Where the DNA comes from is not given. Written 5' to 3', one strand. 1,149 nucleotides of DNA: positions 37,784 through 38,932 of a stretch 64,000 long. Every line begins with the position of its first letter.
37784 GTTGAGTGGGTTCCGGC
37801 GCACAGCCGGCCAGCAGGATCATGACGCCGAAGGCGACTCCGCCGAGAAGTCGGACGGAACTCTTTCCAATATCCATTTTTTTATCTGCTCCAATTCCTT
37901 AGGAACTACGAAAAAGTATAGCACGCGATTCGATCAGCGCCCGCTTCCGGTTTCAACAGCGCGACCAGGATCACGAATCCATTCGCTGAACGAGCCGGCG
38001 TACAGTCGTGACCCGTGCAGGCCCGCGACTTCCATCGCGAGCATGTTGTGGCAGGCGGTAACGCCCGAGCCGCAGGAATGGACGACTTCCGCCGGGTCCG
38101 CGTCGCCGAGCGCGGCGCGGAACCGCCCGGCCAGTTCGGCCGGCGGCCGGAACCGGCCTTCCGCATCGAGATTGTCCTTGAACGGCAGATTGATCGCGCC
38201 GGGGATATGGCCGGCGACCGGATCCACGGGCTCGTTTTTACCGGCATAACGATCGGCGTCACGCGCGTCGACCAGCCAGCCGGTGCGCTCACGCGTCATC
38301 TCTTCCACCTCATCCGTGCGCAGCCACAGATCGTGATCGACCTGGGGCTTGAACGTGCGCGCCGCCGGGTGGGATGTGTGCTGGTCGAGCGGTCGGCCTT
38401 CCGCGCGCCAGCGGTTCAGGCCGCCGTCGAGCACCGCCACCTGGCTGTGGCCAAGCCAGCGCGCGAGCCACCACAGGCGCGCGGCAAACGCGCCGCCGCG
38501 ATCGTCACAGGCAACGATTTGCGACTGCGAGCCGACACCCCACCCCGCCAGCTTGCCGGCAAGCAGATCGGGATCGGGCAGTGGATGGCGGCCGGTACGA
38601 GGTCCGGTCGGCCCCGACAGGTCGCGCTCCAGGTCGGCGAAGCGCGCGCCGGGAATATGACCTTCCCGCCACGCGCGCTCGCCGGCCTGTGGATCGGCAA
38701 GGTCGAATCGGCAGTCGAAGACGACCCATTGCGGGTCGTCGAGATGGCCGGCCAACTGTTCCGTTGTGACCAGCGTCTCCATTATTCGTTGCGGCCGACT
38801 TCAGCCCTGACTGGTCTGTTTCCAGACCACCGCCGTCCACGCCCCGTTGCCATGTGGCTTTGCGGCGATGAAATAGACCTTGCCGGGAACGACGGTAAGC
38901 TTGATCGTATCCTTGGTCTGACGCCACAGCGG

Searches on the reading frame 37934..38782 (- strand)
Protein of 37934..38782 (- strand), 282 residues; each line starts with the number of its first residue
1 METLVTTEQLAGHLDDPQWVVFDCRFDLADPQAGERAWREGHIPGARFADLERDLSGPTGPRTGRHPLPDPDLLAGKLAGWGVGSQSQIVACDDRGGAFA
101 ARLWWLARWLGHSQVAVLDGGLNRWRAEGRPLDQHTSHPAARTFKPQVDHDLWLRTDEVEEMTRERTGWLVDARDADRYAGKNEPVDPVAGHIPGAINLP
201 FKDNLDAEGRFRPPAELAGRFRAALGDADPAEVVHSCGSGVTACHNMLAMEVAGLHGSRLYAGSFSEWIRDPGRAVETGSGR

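Call 42: search_protein_families(library=pfam, proteins=[window:37934-38782:-], max_evalue=0.00001)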
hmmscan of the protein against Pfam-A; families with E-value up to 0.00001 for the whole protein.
window:37934-38782:- (282 aa): 1 family
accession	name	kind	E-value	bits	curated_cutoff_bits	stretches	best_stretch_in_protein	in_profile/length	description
PF00581.25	Rhodanese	-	4.9e-27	94.8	22.2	2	6-127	1-101/102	Rhodanese-like domain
